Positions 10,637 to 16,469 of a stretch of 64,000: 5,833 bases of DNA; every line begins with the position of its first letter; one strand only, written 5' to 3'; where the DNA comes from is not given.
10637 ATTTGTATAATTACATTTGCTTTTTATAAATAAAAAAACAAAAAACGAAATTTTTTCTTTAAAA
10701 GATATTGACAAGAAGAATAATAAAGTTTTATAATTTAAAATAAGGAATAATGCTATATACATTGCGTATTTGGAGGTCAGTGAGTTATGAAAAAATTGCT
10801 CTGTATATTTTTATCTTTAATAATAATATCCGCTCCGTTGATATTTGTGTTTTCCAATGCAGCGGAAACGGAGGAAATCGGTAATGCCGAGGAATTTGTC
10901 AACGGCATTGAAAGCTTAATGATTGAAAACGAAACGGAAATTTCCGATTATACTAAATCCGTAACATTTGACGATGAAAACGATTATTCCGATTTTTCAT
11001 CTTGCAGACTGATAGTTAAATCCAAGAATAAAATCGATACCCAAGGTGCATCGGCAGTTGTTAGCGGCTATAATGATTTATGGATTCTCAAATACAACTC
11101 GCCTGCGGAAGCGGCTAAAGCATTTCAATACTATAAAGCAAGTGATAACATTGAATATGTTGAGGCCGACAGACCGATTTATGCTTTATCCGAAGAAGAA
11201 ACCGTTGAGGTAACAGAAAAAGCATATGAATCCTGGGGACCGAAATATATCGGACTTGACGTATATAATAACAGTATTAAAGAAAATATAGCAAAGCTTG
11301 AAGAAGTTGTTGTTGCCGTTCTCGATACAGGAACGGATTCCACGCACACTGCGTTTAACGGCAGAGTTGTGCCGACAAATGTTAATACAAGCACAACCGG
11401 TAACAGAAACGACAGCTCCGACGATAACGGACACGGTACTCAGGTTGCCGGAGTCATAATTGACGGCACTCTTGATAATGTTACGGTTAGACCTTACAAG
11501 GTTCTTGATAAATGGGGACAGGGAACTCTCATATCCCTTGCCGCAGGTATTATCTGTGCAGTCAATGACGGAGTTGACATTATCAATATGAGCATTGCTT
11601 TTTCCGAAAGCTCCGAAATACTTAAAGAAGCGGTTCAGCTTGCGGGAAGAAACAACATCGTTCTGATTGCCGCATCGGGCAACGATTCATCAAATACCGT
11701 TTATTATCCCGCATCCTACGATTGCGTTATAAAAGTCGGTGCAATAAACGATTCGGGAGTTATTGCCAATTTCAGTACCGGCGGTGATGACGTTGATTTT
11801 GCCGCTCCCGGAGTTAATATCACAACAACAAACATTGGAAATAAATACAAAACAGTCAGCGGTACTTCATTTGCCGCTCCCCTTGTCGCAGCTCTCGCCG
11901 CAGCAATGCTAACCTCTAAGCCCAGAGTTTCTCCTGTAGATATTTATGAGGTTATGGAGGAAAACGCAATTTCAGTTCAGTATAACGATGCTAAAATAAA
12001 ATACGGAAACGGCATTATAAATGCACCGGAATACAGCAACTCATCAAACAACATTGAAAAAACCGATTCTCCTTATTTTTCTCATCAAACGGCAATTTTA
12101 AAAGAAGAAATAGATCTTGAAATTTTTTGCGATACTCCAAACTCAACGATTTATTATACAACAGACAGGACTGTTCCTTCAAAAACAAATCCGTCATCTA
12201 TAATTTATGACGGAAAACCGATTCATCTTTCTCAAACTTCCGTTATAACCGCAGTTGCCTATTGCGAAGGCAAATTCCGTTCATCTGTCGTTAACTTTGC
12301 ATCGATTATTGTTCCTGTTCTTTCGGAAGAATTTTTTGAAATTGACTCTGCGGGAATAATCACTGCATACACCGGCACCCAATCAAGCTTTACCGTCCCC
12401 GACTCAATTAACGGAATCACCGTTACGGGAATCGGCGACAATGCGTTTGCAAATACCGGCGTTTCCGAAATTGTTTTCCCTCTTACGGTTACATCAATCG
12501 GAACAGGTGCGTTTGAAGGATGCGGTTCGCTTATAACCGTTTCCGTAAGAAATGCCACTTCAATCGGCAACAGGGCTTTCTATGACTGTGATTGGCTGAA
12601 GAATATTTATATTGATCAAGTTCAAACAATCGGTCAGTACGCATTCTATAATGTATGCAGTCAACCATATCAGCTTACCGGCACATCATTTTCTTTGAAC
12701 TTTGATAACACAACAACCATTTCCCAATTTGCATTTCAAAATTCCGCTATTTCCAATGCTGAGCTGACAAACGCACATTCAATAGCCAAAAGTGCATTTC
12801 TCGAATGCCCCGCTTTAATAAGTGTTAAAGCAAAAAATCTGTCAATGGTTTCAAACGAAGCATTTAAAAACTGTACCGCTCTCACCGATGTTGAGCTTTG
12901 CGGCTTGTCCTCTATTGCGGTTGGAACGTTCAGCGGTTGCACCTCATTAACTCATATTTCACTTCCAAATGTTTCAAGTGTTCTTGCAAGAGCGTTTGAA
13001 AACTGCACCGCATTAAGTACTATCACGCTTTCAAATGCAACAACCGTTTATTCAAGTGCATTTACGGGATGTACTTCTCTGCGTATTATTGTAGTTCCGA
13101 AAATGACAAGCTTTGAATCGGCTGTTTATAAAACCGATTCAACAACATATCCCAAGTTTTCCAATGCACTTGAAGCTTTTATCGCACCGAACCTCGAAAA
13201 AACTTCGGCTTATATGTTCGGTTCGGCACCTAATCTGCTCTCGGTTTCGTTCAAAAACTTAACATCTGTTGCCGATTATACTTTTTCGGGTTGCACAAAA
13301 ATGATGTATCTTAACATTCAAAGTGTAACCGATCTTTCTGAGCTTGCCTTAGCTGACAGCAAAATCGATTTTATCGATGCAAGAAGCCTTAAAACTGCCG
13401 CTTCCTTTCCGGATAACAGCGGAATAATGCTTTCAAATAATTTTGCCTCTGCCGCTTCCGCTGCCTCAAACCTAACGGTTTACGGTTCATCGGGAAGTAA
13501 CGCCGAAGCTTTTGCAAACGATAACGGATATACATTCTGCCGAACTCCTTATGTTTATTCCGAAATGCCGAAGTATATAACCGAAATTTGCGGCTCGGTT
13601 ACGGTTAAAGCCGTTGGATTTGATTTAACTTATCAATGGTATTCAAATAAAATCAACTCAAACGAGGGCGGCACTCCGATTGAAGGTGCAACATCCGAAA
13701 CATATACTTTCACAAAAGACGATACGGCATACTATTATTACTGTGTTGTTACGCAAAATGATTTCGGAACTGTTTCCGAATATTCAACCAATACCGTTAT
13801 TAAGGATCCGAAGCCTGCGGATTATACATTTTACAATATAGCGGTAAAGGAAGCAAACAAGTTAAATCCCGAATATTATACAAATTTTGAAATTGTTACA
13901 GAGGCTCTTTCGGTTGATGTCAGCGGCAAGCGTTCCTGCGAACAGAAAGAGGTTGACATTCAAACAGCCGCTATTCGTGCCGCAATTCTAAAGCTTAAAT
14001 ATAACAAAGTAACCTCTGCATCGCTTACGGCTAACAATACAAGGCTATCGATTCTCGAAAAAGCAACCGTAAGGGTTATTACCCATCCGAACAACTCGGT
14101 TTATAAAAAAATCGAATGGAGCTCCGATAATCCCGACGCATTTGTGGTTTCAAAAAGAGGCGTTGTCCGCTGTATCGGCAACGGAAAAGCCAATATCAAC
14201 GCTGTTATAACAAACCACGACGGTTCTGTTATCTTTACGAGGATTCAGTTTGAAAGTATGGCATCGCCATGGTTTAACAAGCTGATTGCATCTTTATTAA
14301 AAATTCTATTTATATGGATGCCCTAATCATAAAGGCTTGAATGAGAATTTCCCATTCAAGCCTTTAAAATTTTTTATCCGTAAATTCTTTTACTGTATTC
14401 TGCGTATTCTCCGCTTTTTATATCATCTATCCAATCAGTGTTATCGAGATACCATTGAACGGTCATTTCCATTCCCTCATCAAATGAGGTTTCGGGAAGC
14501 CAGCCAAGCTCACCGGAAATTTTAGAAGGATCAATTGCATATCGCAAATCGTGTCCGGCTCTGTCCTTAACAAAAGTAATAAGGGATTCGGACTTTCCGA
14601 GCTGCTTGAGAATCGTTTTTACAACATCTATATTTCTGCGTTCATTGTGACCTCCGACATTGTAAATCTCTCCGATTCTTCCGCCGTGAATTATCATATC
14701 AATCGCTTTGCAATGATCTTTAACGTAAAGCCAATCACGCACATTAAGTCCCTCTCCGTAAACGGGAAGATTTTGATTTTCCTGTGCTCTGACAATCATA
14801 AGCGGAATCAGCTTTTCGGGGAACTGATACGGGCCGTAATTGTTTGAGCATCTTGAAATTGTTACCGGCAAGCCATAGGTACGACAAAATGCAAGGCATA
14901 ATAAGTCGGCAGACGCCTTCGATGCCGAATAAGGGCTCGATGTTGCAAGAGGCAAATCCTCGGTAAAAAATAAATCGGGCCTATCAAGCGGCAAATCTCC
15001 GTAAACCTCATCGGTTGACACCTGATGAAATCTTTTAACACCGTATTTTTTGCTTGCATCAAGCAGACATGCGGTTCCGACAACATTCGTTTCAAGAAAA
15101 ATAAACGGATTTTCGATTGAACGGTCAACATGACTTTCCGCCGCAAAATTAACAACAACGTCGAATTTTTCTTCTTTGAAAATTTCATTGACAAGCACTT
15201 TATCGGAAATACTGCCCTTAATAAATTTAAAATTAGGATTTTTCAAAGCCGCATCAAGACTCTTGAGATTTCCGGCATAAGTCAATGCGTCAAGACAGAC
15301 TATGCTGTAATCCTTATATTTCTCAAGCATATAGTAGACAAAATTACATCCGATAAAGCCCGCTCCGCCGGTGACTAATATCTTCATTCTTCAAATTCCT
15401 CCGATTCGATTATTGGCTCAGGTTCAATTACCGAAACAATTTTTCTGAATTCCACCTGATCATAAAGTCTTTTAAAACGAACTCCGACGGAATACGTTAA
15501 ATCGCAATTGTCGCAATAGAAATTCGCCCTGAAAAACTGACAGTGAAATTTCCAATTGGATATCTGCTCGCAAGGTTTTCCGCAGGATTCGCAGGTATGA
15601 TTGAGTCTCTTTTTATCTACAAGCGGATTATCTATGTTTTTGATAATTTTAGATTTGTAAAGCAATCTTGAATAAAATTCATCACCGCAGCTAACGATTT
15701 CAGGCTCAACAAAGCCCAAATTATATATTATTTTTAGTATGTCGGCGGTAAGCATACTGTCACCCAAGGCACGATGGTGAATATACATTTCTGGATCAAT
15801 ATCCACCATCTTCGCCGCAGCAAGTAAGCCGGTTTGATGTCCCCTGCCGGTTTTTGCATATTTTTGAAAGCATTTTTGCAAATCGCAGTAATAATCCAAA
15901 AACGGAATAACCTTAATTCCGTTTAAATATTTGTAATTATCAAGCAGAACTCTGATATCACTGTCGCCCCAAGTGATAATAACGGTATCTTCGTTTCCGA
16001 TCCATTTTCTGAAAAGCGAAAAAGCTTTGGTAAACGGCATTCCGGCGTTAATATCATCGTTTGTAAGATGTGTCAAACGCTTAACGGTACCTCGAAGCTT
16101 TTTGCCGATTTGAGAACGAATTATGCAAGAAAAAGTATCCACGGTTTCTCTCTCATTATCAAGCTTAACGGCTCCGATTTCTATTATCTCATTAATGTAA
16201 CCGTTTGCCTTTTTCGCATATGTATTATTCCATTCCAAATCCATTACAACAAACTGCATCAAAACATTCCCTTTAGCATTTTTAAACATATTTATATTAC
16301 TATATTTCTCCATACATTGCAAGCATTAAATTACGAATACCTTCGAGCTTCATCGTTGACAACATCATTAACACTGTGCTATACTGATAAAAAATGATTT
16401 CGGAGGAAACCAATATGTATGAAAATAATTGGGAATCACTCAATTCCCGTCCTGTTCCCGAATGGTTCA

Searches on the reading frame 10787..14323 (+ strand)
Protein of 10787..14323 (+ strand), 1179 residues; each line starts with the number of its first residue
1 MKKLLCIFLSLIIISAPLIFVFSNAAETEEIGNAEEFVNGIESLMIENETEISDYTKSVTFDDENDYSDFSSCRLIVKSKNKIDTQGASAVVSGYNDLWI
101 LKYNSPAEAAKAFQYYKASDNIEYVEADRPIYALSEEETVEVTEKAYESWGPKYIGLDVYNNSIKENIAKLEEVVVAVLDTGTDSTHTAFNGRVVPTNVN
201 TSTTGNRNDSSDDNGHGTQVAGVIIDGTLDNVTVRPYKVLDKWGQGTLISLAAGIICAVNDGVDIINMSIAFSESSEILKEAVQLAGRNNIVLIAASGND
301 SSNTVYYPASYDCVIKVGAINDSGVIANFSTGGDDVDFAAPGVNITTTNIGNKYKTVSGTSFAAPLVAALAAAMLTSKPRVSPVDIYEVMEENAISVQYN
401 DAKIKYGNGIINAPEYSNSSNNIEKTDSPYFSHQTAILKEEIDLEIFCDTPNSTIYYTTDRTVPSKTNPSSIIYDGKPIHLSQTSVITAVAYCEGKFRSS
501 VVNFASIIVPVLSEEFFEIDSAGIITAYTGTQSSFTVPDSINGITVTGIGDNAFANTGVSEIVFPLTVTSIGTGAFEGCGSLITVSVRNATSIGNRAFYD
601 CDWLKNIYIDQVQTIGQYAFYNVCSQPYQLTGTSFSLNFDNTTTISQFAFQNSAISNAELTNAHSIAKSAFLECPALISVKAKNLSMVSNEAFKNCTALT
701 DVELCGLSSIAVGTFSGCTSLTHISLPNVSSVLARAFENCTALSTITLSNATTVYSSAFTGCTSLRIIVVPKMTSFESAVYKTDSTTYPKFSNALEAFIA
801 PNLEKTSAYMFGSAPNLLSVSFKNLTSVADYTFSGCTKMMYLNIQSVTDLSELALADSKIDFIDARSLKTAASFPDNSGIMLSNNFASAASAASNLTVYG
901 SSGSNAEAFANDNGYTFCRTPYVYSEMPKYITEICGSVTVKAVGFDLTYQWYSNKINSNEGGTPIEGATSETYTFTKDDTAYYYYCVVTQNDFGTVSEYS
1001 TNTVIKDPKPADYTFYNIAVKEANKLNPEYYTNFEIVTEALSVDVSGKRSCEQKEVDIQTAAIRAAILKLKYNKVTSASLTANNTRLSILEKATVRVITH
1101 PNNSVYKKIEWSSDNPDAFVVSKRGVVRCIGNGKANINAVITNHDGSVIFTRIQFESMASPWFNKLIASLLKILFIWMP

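Call 43: search_protein_families(library=ncbifam, proteins=[window:10787-14323:+], max_evalue=1e-10)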
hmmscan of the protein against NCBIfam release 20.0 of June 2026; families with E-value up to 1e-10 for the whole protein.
window:10787-14323:+ (1179 aa): 4 families
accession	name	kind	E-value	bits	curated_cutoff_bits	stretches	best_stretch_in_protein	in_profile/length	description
TIGR03921.1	T7SS_mycosin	equivalog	5.9e-37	127.6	278.75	1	172-413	13-281/353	type VII secretion-associated serine protease mycosin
NF049966.1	QH_SP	equivalog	3.6e-25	88.6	165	1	176-395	2-212/219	subtilisin-like serine protease QhpE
TIGR03895.1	protease_PatA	subfamily_domain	1.5e-24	86.8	421.05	1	247-398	42-204/606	PatA/PatG family cyanobactin maturation protease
NF033595.1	denti_PrtP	equivalog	1.7e-17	63.3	300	1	266-413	342-498/606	dentilisin complex serine proteinase subunit PrtP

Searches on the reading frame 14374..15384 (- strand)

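Call 43: search_protein_families(library=ncbifam, proteins=[window:14374-15384:-], max_evalue=1e-10)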
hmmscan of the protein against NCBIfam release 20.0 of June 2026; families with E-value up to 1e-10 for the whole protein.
window:14374-15384:- (336 aa): 14 families
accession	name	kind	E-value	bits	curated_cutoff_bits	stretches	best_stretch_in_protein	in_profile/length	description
TIGR01181.1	dTDP_gluc_dehyt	equivalog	1.2e-143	478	365.1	1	1-321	1-320/321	dTDP-glucose 4,6-dehydratase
NF007582.0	PRK10217.1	equivalog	1.6e-118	395.9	698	1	1-328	3-347/355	dTDP-glucose 4,6-dehydratase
NF007490.0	PRK10084.1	subfamily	1.3e-116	389.6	649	1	1-332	2-354/361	dTDP-glucose 4,6-dehydratase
TIGR04180.1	EDH_00030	hypoth_equivalog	8.7e-41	139.9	475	1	2-270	1-264/297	NAD-dependent 4,6-dehydratase LegB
TIGR01179.1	galE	equivalog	4.7e-37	127.5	262.3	1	1-313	1-326/332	UDP-glucose 4-epimerase GalE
TIGR02622.1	CDP_4_6_dhtase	equivalog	3.3e-27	95.5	278.45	1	1-314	6-332/352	CDP-glucose 4,6-dehydratase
NF007956.0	PRK10675.1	subfamily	7.6e-27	94.3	394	1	1-313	2-330/338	UDP-glucose 4-epimerase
TIGR02197.1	heptose_epim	equivalog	6.9e-18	64.9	274.6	1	2-273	1-270/316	ADP-glyceromanno-heptose 6-epimerase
TIGR01472.1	gmd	equivalog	5e-17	62.1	415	1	3-235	4-242/342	GDP-mannose 4,6-dehydratase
NF011728.1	PRK15181.1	equivalog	3.1e-16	59.3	760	1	2-315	18-340/348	Vi polysaccharide biosynthesis UDP-N-acetylglucosaminuronic acid C-4 epimerase TviC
NF047922.1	GDPFucSynFcl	equivalog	1.6e-14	54.1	500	1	60-317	40-306/308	GDP-L-fucose synthase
TIGR03589.1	PseB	equivalog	1.5e-13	50.4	407.75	1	2-127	7-128/324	UDP-N-acetylglucosamine 4,6-dehydratase (inverting)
TIGR03466.1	HpnA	hypoth_equivalog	7.4e-13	48.1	367.65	1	2-247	3-232/327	hopanoid-associated sugar epimerase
NF042422.1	oxyalk_red_OleD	equivalog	5.4e-11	42.4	580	0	1-265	2-253/329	2-alkyl-3-oxoalkanoate reductase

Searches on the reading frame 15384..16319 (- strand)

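Call 43: search_protein_families(library=ncbifam, proteins=[window:15384-16319:-], max_evalue=1e-10)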
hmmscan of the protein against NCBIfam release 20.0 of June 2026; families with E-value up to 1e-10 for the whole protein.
window:15384-16319:- (311 aa): 5 families
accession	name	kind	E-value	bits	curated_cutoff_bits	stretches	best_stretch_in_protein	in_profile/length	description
NF005838.0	PRK07748.1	equivalog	7.3e-26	91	169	1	21-199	4-177/207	3'-5' exonuclease KapD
NF005226.0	PRK06722.1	equivalog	1.1e-12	47.7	290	1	22-200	6-179/281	exonuclease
NF001688.0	PRK00448.1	equivalog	9.8e-12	43.2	873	1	21-199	423-585/1445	PolC-type DNA polymerase III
TIGR00573.1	dnaq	subfamily_domain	2.8e-11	43.3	71.5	1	21-197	7-172/217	exonuclease, DNA polymerase III, epsilon subunit family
TIGR01405.1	polC_Gram_pos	equivalog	3.4e-11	41.6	1043.45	1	21-199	189-351/1211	DNA polymerase III subunit alpha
